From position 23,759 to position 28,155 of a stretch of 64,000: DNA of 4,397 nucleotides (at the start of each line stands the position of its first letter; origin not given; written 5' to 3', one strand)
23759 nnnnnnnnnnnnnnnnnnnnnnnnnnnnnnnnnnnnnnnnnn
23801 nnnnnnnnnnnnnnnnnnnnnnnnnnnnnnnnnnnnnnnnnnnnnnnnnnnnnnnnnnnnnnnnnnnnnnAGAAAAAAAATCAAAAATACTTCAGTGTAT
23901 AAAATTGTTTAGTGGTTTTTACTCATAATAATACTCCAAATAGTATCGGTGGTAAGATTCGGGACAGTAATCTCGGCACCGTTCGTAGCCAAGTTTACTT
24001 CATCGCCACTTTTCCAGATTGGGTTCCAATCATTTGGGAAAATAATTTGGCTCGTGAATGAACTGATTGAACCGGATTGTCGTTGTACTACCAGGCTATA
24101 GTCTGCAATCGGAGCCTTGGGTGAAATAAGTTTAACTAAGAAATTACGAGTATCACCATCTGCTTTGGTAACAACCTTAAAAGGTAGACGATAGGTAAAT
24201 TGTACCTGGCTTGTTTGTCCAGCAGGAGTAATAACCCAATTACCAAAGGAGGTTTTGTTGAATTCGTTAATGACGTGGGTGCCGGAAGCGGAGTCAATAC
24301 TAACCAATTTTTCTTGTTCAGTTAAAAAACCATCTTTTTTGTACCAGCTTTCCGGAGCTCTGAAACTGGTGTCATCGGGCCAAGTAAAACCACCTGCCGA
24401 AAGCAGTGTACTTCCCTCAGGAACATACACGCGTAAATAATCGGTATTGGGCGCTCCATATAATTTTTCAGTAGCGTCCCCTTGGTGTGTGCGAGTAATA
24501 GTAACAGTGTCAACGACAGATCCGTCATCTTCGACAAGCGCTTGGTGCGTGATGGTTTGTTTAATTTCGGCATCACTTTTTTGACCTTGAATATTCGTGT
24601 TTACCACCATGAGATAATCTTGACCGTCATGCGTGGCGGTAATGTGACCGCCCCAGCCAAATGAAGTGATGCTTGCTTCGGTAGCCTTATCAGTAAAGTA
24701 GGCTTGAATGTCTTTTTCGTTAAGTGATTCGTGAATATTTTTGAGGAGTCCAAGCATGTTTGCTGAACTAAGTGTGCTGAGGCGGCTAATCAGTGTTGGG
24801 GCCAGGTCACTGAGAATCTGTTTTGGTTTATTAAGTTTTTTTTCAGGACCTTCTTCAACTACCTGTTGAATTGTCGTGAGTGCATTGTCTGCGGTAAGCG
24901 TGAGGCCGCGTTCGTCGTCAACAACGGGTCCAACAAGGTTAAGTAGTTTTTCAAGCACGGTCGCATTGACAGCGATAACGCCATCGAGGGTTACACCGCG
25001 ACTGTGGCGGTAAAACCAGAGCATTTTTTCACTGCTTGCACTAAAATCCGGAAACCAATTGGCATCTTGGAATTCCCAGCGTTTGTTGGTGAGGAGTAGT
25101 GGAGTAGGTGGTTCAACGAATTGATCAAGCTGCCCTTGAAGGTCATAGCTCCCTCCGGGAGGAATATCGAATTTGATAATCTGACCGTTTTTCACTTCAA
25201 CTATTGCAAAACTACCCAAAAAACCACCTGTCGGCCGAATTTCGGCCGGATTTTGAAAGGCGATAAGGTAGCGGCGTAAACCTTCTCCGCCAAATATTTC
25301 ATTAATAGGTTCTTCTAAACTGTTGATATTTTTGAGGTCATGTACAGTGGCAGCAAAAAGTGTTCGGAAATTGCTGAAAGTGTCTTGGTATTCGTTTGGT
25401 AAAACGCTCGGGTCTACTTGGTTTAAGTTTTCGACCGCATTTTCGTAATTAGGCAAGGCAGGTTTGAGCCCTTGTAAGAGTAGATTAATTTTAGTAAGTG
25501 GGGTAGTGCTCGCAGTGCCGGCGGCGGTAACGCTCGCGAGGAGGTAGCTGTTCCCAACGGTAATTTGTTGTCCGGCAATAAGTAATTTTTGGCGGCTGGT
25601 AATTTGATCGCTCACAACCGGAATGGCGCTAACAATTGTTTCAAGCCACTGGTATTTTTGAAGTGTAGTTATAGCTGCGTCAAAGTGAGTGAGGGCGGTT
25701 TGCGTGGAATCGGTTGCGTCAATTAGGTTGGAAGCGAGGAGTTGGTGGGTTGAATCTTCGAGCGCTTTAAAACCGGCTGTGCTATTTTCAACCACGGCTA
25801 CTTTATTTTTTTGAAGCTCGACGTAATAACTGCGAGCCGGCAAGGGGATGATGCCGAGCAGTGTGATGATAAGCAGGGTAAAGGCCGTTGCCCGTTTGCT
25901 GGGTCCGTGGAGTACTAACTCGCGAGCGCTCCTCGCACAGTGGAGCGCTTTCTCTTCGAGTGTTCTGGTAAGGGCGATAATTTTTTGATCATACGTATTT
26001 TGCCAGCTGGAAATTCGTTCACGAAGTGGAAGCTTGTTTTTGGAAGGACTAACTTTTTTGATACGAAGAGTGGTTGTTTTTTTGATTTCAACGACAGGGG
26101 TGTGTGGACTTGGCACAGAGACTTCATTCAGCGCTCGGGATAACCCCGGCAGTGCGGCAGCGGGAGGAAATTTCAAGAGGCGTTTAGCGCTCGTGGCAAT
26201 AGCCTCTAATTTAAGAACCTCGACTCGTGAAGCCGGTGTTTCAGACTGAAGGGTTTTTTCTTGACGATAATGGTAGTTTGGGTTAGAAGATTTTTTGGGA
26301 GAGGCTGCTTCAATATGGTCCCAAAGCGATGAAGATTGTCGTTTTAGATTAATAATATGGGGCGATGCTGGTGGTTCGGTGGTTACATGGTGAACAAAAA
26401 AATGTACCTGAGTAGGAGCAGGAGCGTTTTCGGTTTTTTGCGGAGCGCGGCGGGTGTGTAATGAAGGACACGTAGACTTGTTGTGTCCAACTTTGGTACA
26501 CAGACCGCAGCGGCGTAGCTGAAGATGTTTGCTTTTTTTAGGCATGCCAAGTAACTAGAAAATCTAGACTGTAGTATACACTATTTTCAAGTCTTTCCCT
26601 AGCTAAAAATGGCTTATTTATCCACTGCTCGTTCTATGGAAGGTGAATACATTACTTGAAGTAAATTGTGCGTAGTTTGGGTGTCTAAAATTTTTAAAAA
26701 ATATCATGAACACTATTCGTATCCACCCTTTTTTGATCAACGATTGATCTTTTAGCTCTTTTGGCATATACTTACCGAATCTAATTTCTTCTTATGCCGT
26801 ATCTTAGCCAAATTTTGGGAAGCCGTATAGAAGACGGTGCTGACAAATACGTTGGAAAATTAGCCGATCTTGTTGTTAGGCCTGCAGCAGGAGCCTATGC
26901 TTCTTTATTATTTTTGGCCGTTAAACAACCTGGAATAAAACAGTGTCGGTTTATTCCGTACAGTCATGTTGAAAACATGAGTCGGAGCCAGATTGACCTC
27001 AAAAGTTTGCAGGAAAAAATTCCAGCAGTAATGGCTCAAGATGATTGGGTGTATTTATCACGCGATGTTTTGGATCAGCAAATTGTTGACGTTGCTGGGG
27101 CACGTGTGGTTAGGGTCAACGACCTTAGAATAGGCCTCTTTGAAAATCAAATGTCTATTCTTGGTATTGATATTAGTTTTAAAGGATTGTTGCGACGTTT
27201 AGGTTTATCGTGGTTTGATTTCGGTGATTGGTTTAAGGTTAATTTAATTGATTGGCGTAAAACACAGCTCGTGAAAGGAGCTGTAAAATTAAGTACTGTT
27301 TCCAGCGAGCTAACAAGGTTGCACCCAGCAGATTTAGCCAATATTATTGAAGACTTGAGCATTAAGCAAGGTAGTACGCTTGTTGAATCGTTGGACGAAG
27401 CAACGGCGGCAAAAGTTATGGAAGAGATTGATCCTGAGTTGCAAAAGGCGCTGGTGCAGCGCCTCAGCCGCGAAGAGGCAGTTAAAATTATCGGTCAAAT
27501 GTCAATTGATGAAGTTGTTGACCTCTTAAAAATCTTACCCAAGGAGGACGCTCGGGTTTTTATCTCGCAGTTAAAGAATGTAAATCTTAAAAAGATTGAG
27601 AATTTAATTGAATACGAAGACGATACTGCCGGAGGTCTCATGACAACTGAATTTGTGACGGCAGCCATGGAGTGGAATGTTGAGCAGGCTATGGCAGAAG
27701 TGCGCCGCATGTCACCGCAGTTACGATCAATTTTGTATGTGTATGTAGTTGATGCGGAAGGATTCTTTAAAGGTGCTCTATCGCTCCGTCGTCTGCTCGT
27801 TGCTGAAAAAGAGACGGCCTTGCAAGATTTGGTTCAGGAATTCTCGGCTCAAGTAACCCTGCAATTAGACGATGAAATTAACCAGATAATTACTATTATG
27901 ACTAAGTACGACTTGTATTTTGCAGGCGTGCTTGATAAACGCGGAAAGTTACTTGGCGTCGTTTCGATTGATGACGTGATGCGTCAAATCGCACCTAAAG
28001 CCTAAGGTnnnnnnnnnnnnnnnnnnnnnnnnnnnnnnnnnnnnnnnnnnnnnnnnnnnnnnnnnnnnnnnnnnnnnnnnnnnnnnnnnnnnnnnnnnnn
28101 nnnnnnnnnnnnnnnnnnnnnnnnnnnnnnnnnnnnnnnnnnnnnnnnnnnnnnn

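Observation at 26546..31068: Metal-transport operon: soluble MgtE-sensor-like protein, NRAMP transporter, and a 601-aa protein ending in a bL12 C-terminal-domain-like module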

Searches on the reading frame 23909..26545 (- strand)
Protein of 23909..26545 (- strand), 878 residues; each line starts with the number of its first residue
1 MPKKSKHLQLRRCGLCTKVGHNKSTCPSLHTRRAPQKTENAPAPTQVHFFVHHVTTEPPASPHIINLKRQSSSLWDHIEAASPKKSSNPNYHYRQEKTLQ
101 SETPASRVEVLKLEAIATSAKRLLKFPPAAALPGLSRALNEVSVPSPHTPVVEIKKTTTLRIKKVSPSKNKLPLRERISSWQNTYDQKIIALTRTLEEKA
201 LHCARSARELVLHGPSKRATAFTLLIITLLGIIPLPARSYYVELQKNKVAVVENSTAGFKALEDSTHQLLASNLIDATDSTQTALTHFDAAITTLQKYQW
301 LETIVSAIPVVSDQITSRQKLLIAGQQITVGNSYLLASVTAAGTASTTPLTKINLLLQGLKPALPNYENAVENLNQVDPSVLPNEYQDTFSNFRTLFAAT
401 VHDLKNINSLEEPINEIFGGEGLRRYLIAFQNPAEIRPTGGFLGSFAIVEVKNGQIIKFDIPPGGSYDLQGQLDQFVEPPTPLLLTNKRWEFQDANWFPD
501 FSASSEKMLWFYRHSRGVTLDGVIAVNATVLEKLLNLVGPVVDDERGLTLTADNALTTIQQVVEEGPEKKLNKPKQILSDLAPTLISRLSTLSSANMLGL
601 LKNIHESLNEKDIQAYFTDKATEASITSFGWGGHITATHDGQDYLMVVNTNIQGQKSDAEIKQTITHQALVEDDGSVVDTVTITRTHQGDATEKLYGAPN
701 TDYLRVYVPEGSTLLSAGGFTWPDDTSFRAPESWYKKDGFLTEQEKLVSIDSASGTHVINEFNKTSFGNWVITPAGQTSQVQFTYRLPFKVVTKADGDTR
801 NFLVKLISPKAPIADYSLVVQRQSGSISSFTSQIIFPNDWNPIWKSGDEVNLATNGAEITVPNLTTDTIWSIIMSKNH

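Call 3: search_protein_families(library=pfam, proteins=[window:23909-26545:-], max_evalue=1)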
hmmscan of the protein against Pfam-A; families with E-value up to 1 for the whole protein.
window:23909-26545:- (878 aa): 1 family
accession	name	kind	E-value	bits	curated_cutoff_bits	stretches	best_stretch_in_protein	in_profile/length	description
PF13196.11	DUF4012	-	2.6e-27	96.5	28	1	421-560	1-140/144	Protein of unknown function (DUF4012)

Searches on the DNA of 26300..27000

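Call 4: search_rna_families(source=window, start=26300, end=27000, threshold=evalue, max_evalue=10)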
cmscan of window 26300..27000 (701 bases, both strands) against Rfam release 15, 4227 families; matches with E-value up to 10: 1.
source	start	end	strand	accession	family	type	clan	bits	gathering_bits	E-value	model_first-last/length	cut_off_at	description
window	26611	26728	+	RF01497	ALIL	Cis-reg;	-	14.3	50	0.32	1-117/117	no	ALIL pseudoknot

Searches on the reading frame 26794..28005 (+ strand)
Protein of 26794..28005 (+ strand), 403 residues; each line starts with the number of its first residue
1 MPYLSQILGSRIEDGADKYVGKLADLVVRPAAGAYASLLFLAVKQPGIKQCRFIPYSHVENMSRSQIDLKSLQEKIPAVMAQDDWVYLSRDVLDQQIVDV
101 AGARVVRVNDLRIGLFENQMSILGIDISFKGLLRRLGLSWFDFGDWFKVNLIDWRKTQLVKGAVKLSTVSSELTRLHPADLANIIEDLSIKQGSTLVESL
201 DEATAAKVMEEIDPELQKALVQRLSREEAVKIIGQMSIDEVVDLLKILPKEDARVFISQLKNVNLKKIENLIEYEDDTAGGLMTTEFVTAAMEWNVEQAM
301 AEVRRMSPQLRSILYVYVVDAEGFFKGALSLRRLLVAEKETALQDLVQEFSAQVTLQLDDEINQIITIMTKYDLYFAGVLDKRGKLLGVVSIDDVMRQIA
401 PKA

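Call 3: search_protein_families(library=pfam, proteins=[window:26794-28005:+], max_evalue=1)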
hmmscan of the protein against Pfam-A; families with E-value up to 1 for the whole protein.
window:26794-28005:+ (403 aa): 7 families
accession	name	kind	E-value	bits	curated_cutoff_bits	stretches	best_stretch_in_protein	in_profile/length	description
PF03448.22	MgtE_N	-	9.3e-22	77.9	25.9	1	176-277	1-102/102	MgtE intracellular N domain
PF00571.33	CBS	-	1.4e-11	45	24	2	354-399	10-55/57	CBS domain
PF05239.21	PRC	-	4.5e-05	23.8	21.2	1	3-41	5-43/78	PRC-barrel domain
PF18360.6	hnRNP_Q_AcD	-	0.00075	20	26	1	239-273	25-60/70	Heterogeneous nuclear ribonucleoprotein Q acidic domain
PF14841.11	FliG_M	-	0.026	15.2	25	1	179-230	2-53/76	FliG middle domain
PF07692.16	Fea1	-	0.15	11.5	25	1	74-144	266-335/359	Low iron-inducible periplasmic protein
PF08564.16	CDC37_C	-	0.18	12.4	22.1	1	199-248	7-57/100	Cdc37 C terminal domain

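Call 20: search_solved_structures(query=window:26794-28002:+, max_evalue=0.001, show_alignments=1)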
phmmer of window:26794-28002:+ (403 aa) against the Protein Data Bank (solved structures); distinct sequences matched with E-value up to 0.001: 7.
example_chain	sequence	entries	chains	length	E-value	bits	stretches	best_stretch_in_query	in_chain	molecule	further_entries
2yvy_A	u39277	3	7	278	2.9e-33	119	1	172-398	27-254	Mg2+ transporter MgtE | Magnesium transporter MgtE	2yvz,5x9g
2yvx_A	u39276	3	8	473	1.2e-32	116.9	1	172-398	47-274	Mg2+ transporter MgtE | Magnesium transporter MgtE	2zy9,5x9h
2oux_A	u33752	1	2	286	9.3e-26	94.2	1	207-399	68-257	Magnesium transporter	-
8gpv_A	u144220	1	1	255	7.3e-25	91.3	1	176-397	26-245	Magnesium transporter MgtE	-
8gps_A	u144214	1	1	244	2.4e-21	79.7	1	176-400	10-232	MgtE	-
2yzq_A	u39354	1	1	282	6.5e-05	25.7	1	317-400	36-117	Putative uncharacterized protein PH1780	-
2ef7_A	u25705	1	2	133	0.00052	22.7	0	342-399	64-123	Hypothetical protein ST2348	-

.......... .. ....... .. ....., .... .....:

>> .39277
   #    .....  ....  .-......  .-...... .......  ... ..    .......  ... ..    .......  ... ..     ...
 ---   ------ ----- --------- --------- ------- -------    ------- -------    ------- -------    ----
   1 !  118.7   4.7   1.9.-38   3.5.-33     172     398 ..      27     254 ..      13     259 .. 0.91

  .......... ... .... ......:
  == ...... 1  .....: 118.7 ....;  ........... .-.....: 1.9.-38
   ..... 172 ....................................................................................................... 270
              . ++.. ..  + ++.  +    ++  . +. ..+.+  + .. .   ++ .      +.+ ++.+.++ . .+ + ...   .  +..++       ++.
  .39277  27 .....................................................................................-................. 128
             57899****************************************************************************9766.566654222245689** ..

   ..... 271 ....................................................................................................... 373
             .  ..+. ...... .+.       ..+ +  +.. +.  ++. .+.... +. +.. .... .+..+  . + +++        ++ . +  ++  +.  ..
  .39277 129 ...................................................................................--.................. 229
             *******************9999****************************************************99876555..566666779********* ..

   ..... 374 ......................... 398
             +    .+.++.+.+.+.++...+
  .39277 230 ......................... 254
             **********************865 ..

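Call 68: search_protein_families(library=ncbifam, proteins=[window:26794-28002:+], max_evalue=1)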
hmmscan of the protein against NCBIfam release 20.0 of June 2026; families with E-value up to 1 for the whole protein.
window:26794-28002:+ (403 aa): 9 families
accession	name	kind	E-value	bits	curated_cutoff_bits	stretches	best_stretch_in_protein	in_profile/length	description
TIGR00400.1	mgtE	equivalog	5.9e-41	140.7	232.75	1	165-399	19-251/450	magnesium transporter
NF053603.1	HhpR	exception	0.00043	19.5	520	1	282-399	6-117/282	CBS domain-containing high hydrostatic pressure regulator HhpR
NF002505.0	PRK01862.1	equivalog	0.00069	18.4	482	1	340-399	446-503/577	ClcB-like voltage-gated chloride channel protein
NF008581.0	PRK11543.1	equivalog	0.002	17.2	481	1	291-396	213-316/321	arabinose-5-phosphate isomerase GutQ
NF041630.1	CBS_CbpB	equivalog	0.0032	17.3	125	1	355-399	23-67/143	cyclic-di-AMP-binding protein CbpB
NF052358.1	GMPRedGuaB1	equivalog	0.0033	16.6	675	1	292-398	100-203/479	GMP reductase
TIGR01302.1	IMP_dehydrog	equivalog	0.012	14.5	481.5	1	286-398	85-199/450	IMP dehydrogenase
NF005869.0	PRK07807.1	equivalog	0.025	13.6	549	1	297-398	105-203/479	GuaB1 family IMP dehydrogenase-related protein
NF011765.0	PRK15219.1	subfamily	0.035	13.6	221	0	284-313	192-221/245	carbonic anhydrase family protein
